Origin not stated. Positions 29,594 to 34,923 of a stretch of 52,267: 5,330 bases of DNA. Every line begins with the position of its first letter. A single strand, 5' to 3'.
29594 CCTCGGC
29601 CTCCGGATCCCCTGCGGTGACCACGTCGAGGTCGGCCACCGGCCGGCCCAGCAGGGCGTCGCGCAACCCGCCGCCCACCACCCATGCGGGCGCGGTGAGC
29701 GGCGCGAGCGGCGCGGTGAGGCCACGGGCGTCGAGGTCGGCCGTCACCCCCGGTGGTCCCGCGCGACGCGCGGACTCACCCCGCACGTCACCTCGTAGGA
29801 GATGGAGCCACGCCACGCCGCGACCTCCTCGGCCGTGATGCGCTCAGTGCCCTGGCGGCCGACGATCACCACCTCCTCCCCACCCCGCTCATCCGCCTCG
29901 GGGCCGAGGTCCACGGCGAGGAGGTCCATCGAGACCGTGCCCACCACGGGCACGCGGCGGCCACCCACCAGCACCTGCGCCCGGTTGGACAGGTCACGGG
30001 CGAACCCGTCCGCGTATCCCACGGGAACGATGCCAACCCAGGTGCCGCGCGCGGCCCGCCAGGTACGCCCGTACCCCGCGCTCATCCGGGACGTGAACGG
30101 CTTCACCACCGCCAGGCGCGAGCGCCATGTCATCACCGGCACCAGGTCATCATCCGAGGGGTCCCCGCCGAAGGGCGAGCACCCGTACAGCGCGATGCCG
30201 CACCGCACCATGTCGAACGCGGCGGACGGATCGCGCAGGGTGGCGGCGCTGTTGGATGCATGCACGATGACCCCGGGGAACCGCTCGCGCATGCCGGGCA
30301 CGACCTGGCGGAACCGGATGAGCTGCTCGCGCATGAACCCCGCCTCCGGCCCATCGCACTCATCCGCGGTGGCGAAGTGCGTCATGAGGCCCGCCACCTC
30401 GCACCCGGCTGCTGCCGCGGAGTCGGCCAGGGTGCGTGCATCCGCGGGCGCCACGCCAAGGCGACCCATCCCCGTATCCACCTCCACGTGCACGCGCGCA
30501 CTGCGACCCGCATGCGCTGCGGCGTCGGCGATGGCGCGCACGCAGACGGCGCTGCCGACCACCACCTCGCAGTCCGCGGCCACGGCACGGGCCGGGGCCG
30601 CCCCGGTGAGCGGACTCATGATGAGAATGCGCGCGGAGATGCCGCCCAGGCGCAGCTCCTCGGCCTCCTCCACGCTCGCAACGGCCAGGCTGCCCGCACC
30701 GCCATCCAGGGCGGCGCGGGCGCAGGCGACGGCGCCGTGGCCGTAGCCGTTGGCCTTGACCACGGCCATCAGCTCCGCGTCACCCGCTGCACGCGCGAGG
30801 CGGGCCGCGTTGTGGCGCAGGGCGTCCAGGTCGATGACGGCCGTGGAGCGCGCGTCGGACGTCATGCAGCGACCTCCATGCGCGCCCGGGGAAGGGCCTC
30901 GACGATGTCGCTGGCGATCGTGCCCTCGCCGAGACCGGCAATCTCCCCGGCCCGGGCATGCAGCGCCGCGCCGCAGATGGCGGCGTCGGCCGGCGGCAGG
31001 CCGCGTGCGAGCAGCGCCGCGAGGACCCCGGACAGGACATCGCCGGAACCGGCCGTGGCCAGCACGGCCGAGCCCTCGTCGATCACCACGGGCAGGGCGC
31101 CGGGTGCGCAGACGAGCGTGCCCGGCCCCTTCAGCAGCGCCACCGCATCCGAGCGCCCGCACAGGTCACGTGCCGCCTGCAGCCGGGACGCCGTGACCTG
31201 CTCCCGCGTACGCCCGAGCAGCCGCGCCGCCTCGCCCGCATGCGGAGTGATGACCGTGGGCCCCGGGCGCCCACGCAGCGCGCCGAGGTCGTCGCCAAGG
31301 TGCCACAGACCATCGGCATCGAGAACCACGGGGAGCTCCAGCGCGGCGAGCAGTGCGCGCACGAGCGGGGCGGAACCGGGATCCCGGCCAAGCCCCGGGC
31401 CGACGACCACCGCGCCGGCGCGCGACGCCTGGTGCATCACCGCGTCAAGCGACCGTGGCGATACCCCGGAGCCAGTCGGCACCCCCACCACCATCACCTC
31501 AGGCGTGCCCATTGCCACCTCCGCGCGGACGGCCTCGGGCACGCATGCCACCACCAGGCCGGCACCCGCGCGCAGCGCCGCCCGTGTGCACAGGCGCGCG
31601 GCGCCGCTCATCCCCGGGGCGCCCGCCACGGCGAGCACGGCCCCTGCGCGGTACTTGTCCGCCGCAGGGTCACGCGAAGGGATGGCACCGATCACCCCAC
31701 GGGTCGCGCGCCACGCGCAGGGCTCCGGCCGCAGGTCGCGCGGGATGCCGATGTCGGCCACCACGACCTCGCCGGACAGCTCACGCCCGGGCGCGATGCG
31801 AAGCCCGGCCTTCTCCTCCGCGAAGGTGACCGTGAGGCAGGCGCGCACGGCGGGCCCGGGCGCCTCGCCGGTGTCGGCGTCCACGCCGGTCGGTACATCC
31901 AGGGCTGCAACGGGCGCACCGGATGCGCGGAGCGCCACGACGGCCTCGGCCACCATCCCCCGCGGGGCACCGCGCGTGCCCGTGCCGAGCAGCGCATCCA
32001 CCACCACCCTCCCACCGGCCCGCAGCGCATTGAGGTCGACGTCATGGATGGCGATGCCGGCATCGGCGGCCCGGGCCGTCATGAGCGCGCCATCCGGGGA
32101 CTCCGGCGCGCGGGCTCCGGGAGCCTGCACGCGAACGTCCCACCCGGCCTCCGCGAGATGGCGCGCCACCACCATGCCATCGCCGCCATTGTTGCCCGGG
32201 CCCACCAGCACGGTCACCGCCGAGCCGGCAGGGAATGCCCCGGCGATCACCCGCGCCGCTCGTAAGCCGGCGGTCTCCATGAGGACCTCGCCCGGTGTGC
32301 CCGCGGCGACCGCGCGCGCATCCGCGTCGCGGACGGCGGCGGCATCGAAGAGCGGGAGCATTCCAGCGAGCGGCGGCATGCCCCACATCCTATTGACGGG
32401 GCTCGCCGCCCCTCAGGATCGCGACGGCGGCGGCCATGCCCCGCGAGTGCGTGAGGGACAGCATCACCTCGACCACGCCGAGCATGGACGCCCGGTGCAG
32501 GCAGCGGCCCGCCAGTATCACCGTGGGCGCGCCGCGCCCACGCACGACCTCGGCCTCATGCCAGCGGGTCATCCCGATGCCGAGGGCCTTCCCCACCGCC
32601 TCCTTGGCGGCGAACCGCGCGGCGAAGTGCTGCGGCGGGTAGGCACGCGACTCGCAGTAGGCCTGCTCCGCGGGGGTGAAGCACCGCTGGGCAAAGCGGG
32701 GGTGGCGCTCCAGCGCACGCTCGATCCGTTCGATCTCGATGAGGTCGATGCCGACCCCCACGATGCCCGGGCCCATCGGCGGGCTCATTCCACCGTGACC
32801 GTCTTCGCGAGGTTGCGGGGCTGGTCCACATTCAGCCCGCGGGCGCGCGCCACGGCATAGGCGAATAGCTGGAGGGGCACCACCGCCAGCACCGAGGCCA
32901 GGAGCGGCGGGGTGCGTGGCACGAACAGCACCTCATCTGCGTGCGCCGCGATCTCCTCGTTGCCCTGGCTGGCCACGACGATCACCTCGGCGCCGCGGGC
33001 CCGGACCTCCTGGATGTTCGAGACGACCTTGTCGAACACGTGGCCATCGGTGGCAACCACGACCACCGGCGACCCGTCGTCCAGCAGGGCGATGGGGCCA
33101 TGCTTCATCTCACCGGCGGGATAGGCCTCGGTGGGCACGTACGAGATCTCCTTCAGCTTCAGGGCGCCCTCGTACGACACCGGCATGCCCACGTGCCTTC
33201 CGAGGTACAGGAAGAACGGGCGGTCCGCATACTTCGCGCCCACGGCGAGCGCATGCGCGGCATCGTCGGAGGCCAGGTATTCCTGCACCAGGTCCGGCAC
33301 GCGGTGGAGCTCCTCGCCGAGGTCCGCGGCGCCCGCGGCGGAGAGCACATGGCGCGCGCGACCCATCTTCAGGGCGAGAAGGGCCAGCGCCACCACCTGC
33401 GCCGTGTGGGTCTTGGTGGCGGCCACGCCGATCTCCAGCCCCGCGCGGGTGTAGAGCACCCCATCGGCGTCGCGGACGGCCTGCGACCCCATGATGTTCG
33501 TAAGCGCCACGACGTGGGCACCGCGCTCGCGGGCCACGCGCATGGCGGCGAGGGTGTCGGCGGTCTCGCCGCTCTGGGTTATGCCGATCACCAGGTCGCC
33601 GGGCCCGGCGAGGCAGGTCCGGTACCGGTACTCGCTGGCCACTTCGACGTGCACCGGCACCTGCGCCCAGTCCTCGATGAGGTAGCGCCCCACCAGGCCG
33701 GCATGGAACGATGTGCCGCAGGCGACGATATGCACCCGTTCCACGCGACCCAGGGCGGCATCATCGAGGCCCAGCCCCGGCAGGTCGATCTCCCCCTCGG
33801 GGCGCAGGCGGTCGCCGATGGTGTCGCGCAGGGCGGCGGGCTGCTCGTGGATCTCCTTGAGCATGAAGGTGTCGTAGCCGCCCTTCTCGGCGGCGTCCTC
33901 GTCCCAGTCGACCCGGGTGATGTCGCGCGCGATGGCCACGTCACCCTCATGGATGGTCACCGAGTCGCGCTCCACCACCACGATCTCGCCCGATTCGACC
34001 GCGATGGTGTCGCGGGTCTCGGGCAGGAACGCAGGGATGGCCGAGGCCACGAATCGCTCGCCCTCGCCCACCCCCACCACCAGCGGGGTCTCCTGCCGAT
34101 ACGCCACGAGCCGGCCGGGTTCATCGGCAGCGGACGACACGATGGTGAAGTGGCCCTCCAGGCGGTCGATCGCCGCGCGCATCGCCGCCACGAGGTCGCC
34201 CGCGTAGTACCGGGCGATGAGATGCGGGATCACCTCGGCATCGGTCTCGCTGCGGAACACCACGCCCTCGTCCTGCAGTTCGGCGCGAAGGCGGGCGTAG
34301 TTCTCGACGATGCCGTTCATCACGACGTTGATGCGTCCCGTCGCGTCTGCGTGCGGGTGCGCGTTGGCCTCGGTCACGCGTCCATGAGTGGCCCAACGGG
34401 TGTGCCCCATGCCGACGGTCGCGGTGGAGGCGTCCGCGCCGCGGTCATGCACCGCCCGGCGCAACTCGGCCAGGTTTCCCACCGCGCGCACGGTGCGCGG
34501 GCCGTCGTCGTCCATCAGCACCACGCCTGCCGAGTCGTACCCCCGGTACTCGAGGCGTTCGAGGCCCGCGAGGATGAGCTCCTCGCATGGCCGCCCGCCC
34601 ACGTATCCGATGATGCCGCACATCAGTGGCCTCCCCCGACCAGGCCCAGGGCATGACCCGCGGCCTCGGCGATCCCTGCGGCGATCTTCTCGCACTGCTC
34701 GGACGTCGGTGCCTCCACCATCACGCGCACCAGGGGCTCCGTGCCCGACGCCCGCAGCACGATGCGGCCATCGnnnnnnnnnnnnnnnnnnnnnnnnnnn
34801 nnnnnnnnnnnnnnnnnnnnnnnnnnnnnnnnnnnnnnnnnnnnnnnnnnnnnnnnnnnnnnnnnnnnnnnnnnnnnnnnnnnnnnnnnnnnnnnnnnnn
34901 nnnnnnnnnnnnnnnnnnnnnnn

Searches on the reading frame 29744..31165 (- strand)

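Call 70: search_protein_families(library=pfam, proteins=[window:29744-31165:-], max_evalue=0.00001)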
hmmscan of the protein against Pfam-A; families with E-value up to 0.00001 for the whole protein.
window:29744-31165:- (473 aa): 2 families
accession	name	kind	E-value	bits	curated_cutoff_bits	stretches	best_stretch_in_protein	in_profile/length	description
PF01168.26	Ala_racemase_N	-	2.1e-68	230.8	24.1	1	111-331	1-220/220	Alanine racemase, N-terminal domain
PF00842.27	Ala_racemase_C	-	1.1e-40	138.6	25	1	344-469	1-125/127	Alanine racemase, C-terminal domain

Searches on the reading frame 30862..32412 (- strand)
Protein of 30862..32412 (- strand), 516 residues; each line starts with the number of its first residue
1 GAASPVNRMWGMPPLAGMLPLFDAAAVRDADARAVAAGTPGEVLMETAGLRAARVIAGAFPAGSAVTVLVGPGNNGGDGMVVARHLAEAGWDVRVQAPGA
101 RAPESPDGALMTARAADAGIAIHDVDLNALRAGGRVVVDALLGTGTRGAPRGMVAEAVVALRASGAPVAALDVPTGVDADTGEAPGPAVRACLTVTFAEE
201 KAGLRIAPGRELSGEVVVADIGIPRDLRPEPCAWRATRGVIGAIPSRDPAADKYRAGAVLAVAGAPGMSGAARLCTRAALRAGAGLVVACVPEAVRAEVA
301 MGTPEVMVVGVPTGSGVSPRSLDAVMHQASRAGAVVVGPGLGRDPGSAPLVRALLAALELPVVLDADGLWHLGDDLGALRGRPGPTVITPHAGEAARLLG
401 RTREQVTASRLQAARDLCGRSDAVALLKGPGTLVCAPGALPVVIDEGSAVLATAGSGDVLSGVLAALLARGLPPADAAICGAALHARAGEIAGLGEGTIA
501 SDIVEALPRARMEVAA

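Call 70: search_protein_families(library=pfam, proteins=[window:30862-32412:-], max_evalue=0.00001)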
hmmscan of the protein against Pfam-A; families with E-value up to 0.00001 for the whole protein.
window:30862-32412:- (516 aa): 2 families
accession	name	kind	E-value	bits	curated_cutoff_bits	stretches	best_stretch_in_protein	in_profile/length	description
PF01256.23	Carb_kinase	-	3.6e-51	174.4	27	1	260-498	2-229/242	NAD(P)H-hydrate dehydratase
PF03853.21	YjeF_N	-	1.5e-38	132.8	24.9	1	42-202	2-168/169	YjeF-related protein N-terminus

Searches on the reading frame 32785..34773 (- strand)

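Call 70: search_protein_families(library=pfam, proteins=[window:32785-34773:-], max_evalue=0.00001)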
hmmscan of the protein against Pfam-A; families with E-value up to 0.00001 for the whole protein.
window:32785-34773:- (662 aa): 3 families
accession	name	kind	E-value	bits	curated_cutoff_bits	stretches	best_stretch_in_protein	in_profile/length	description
PF01380.27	SIS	-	4.5e-50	169.3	25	2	345-468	6-130/131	SIS domain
PF13522.11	GATase_6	-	2e-19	70.4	27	1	115-243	7-128/130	Glutamine amidotransferase domain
PF13537.11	GATase_7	-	3e-15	56.7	25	1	133-250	8-122/123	Glutamine amidotransferase domain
